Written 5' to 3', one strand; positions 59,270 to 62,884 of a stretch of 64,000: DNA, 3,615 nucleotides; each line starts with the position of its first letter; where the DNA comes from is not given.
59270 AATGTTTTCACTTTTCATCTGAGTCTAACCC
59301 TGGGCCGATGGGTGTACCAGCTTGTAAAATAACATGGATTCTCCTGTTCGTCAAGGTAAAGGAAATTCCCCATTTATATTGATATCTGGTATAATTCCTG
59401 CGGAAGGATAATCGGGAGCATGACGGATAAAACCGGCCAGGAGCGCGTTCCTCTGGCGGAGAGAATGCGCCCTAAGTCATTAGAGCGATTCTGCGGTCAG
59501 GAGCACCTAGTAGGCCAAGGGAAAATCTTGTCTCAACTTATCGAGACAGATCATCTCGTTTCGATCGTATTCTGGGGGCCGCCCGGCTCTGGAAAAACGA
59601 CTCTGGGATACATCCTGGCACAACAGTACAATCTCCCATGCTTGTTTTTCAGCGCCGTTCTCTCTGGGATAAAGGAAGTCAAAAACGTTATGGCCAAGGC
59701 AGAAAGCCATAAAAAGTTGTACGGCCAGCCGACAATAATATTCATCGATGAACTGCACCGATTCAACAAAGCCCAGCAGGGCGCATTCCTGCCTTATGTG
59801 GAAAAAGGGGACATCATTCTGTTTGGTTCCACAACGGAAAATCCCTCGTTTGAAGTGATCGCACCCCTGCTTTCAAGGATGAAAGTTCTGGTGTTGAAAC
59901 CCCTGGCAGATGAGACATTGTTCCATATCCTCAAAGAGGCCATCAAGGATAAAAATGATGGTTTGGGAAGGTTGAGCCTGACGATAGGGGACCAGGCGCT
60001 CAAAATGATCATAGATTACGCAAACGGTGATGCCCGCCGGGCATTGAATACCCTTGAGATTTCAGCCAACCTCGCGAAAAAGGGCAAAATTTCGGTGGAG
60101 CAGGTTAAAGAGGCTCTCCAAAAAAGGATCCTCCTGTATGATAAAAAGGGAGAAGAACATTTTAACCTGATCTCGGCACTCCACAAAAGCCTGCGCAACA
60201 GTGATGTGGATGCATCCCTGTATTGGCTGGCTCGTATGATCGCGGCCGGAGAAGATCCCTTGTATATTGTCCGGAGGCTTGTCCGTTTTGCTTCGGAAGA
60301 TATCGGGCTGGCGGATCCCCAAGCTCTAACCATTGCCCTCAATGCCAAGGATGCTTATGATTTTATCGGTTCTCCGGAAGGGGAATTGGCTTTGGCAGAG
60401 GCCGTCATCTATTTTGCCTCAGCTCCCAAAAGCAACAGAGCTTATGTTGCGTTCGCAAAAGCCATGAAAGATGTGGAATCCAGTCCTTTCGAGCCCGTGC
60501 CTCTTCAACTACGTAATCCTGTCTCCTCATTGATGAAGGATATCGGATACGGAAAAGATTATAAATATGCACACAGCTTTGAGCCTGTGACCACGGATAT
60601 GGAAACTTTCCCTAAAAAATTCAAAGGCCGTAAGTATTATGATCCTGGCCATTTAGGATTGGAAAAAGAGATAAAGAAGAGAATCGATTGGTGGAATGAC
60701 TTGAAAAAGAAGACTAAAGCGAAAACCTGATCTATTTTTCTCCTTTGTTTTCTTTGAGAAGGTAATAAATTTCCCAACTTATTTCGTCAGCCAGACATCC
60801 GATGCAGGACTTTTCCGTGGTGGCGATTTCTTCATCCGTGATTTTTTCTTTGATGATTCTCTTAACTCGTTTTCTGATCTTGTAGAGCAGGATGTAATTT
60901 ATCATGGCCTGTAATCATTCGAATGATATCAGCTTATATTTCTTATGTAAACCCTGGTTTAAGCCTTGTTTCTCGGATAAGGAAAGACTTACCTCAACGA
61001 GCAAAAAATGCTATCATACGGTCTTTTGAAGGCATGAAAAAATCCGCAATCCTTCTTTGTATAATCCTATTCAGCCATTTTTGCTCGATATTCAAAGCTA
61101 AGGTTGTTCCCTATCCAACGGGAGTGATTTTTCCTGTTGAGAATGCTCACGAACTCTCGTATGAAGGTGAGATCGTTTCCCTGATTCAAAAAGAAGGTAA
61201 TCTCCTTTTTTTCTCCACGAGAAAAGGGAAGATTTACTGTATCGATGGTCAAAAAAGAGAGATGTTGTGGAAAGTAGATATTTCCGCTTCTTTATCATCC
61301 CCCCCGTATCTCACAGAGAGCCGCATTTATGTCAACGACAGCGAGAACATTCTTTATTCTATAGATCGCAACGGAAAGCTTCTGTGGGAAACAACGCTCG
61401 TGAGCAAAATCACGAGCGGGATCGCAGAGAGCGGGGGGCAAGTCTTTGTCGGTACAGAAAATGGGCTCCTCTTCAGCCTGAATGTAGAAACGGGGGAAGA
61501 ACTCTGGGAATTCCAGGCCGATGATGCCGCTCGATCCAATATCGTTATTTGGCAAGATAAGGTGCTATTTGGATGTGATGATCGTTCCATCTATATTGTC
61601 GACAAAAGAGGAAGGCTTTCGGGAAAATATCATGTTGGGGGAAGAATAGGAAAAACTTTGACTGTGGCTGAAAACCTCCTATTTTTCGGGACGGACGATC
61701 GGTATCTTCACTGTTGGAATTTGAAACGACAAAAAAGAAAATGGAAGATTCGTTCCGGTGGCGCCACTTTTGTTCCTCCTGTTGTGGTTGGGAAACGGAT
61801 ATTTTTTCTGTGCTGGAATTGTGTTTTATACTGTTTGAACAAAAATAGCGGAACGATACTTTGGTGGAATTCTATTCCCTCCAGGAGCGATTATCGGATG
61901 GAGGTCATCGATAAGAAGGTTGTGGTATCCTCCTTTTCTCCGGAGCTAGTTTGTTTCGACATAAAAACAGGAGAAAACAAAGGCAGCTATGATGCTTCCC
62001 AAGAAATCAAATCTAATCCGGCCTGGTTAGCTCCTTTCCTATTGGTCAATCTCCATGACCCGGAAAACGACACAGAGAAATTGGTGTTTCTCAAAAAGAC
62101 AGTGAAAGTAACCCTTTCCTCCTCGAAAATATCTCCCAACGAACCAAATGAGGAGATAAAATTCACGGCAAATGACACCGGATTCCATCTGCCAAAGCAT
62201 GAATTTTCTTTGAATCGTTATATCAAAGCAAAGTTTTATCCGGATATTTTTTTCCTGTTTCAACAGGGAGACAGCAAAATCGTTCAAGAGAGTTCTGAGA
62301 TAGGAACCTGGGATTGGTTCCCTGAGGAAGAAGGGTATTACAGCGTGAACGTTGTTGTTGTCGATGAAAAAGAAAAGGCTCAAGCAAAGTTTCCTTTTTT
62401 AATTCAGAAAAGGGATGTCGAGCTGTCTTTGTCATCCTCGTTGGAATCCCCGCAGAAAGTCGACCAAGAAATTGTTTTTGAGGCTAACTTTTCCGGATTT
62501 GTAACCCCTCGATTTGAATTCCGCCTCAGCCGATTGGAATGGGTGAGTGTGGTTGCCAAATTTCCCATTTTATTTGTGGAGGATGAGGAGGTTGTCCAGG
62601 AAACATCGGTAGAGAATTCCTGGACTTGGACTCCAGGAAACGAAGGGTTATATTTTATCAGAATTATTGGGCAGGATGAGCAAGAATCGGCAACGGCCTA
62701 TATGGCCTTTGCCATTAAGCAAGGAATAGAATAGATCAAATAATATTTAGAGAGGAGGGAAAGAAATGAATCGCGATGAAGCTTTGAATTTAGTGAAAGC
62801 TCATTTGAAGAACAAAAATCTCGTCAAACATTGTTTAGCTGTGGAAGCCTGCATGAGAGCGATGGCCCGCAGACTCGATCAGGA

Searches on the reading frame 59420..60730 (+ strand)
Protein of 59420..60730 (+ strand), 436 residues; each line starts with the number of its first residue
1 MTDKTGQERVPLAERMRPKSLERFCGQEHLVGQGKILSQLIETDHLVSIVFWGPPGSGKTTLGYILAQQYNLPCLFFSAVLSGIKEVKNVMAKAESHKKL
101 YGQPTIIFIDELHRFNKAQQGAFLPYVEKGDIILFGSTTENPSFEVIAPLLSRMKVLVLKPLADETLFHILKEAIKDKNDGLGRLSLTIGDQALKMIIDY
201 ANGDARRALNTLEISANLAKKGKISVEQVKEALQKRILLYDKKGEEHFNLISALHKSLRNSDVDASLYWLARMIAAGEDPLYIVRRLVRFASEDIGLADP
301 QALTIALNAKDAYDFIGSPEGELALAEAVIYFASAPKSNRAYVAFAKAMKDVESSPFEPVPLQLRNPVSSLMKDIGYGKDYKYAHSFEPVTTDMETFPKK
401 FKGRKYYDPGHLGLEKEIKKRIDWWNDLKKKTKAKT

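Call 18: search_protein_families(library=pfam, proteins=[window:59420-60730:+], max_evalue=0.01)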
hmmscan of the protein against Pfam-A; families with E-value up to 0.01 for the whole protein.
window:59420-60730:+ (436 aa): 15 families
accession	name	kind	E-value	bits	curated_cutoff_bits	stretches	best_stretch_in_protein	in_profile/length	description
PF12002.13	MgsA_C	-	1.8e-63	213.8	27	1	260-425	1-166/167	MgsA AAA+ ATPase C terminal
PF16193.11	AAA_assoc_2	-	4.7e-26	91.3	34.3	1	186-259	4-81/81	AAA C-terminal domain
PF00004.35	AAA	-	2.2e-13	51.2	21.2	1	49-161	1-130/131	ATPase family associated with various cellular activities (AAA)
PF05496.18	RuvB_N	-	9.3e-11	42.2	27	1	16-129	1-110/159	Holliday junction DNA helicase RuvB P-loop domain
PF13173.12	AAA_14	-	3.4e-06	27.5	27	1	49-162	5-123/129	AAA domain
PF22703.2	Cdc6_lid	-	0.00021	21.6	27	1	188-232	16-66/68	Cdc6 AAA+ ATPase-type lid domain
PF04851.21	ResIII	-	0.00062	20.2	22.5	0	88-119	111-142/164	Type III restriction enzyme, res subunit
PF13207.12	AAA_17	-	0.00072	20.3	27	1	53-94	2-44/136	AAA domain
PF20720.3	nSTAND3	-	0.00075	19.7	27.2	1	42-110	15-72/155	Novel STAND NTPase 3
PF07728.20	AAA_5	-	0.0018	18.7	22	0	50-133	3-96/139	AAA domain (dynein-related subfamily)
PF00910.28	RNA_helicase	-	0.0029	18.5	21.5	1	49-118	1-64/105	RNA helicase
PF13521.12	AAA_28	-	0.003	18.3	27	1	49-74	2-27/164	AAA domain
PF21960.2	RCF1-5-like_lid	-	0.0063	16.9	27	0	190-214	16-40/43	RCF1/5-like, AAA+ ATPase lid domain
PF13238.12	AAA_18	-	0.0071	17.2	29.4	0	49-127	1-69/128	AAA domain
PF13401.12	AAA_22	-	0.0094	16.7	27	0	48-76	7-38/130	AAA domain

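Call 57: search_protein_families(library=pfam, proteins=[L024:2646-4298:+, L020:2533-4278:+, L021:3402-4646:+], max_evalue=0.01)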
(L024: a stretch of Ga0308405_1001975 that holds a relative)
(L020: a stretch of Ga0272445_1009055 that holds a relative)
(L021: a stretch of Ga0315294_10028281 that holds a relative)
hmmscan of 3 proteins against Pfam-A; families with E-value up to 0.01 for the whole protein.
L024:2646-4298:+ (550 aa): 1 family
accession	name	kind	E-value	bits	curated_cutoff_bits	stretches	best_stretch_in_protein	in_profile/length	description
PF09602.15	PhaP_Bmeg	-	0.001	19.5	28.3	0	377-419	122-164/168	Polyhydroxyalkanoic acid inclusion protein (PhaP_Bmeg)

L020:2533-4278:+ (581 aa): 0 families

L021:3402-4646:+ (414 aa): 0 families

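Call 58: find_related_loci(query=window:59420-60730:+, collection=genome_contigs, flank=1000)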
Query window:59420-60730:+ (436 aa) in genome_contigs; peptide patterns used: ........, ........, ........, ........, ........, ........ (x = any residue, [..] = any of these).
600 stretches matched a pattern (row limit reached: there are more); 594 encode a relative of the query (tblastn E <= 1e-3); the best 80 are kept; 80 distinct loci.
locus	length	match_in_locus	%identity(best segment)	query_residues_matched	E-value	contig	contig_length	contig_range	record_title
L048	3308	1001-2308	89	1-436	0e+0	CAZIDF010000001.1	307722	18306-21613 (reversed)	MAG TPA_asm: uncultured Eubacteriales bacterium isolate SRP185410_co2_332 genome assembly, contig: NODE_6_length_307722_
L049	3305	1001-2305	80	1-435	0e+0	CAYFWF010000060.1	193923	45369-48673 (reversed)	MAG TPA_asm: uncultured Eubacteriales bacterium isolate ERP108616_co1_236 genome assembly, contig: k119_256387, whole ge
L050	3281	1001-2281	82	7-433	0e+0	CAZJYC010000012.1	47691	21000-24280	MAG TPA_asm: uncultured Eubacteriales bacterium isolate binchicken_co327_166 genome assembly, contig: NODE_72_length_476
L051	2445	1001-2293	81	1-431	0e+0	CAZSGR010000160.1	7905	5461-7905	MAG TPA_asm: uncultured Eubacteriales bacterium isolate SRP068000_co2_13 genome assembly, contig: NODE_11753_length_7905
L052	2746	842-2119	81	10-435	0e+0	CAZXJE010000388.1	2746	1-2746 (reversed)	MAG TPA_asm: uncultured Eubacteriales bacterium isolate SRP068000_co2_124 genome assembly, contig: NODE_69634_length_274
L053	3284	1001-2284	81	1-428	0e+0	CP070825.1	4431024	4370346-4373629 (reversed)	MAG: Candidatus Aminicenantes bacterium isolate bin112 chromosome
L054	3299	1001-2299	79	1-433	0e+0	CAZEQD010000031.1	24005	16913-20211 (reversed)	MAG TPA_asm: uncultured Eubacteriales bacterium isolate binchicken_co19_621 genome assembly, contig: NODE_3126_length_24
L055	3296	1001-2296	78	2-433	0e+0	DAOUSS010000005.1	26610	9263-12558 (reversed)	MAG TPA_asm: Candidatus Stahlbacteria bacterium isolate CSMAG_552 CSMAG_552_k127_897864_length_26610_cov_15.0000, whole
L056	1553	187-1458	79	2-425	0e+0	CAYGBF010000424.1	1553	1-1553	MAG TPA_asm: uncultured Eubacteriales bacterium isolate ERP108616_co1_39 genome assembly, contig: k119_1110905, whole ge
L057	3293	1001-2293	77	4-434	0e+0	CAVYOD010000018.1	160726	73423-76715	MAG: Candidatus Aminicenantes bacterium isolate MFD04408.bin.2.57 genome assembly, contig: contig_39781, whole genome sh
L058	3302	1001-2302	77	1-435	0e+0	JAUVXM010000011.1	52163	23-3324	MAG: Candidatus Aminicenantes bacterium isolate CSMAG_1216 CSMAG_1216_k141_60125_length_52163_cov_41.4289, whole genome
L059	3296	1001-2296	76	3-433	0e+0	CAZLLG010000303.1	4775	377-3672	MAG TPA_asm: uncultured Eubacteriales bacterium isolate SRP167671_co1_161 genome assembly, contig: NODE_20930_length_477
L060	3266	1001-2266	78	7-428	0e+0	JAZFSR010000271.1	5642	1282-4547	MAG: Candidatus Aminicenantaceae bacterium isolate BS2bin.13 BS2bin.13_271, whole genome shotgun sequence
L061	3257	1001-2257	77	10-428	0e+0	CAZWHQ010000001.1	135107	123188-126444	MAG TPA_asm: uncultured Eubacteriales bacterium isolate binchicken_co275_153 genome assembly, contig: NODE_45_length_135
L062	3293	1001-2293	76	1-433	0e+0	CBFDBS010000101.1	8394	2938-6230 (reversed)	MAG TPA_asm: uncultured bacterium isolate SRR26215677_binner13_Refined_51 genome assembly, contig: ERZ25073487.7838, who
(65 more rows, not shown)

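Call 72: search_protein_families(library=padloc, proteins=[L024:2646-4298:+, L020:2533-4278:+, L021:3402-4646:+], max_evalue=0.1)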
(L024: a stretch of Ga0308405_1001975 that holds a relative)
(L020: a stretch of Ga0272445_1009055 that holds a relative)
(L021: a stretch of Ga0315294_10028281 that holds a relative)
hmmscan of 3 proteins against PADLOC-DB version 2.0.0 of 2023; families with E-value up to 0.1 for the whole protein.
L024:2646-4298:+ (550 aa): 0 families

L020:2533-4278:+ (581 aa): 0 families

L021:3402-4646:+ (414 aa): 1 family
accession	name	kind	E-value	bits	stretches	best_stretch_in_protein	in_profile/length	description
PDLC01523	Csx19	-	0.015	13.6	1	307-376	18-82/121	CAS-III-D; effector_UNK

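Call 73: search_protein_families(library=ncbifam, proteins=[L024:2646-4298:+, L020:2533-4278:+, L021:3402-4646:+], max_evalue=0.1)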
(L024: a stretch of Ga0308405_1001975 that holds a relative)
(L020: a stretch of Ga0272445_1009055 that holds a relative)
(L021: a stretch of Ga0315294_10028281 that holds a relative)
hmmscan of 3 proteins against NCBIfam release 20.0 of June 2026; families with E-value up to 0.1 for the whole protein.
L024:2646-4298:+ (550 aa): 6 families
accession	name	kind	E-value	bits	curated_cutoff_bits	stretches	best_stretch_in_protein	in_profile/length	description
NF041635.1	STM3941_fam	subfamily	0.00066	19.6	40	1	28-83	13-70/157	STM3941 family protein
NF007896.0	PRK10600.1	equivalog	0.0025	16.5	578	1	38-145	147-253/598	nitrate/nitrite two-component system sensor histidine kinase NarX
NF033928.1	alph_xenorhab_A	subfamily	0.0094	15.3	125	0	62-131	127-196/339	alpha-xenorhabdolysin family binary toxin subunit A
NF033631.1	SLATT_5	subfamily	0.015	14.8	60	1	23-100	30-110/180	SLATT domain-containing protein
NF047516.1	LA_3659_fam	equivalog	0.083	12.5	36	0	71-106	75-110/221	LA_3659 family protein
NF047514.1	SpiroCoCo_N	equivalog_domain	0.083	12.5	75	0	71-106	75-110/221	SpiroCoCo family coiled-coil protein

L020:2533-4278:+ (581 aa): 0 families

L021:3402-4646:+ (414 aa): 0 families

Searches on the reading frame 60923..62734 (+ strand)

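Call 18: search_protein_families(library=pfam, proteins=[window:60923-62734:+], max_evalue=0.01)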
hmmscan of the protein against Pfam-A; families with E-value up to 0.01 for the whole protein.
window:60923-62734:+ (603 aa): 8 families
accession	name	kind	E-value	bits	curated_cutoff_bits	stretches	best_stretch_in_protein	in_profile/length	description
PF13570.13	Beta-prop_ACSF4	-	5.1e-36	125.2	133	2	87-290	56-265/329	Beta-alanine-activating enzyme, beta-propeller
PF13360.13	PQQ_2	-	5.9e-28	98.5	27.6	4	142-228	3-91/233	Outer membrane protein assembly factor BamB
PF24807.1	WD40_CDC20-Fz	-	3.3e-06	27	200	1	168-277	60-174/292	CDC20/Fizzy WD40 domain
PF23414.1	Beta-prop_EML_2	-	1.3e-05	25.2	90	1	143-279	23-156/266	Echinoderm microtubule-associated protein second beta-propeller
PF25292.1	Beta-prop_CGLA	-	0.00011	22.2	26.8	0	147-233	14-109/316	Lambda-carrageenase beta-propeller domain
PF01011.28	PQQ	-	0.0014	17.9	26.7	0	161-208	537-585/595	Glucose/ethanol/alcohol dehydrogenase, beta-propeller domain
PF25293.1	Beta-prop_EMC1_N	-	0.0026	17.9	34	0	133-203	32-107/219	EMC1 N-terminal beta-propeller domain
PF23775.1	Beta-prop_RIG_2nd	-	0.0026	17.7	80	0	177-272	55-151/278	RIG second beta-propeller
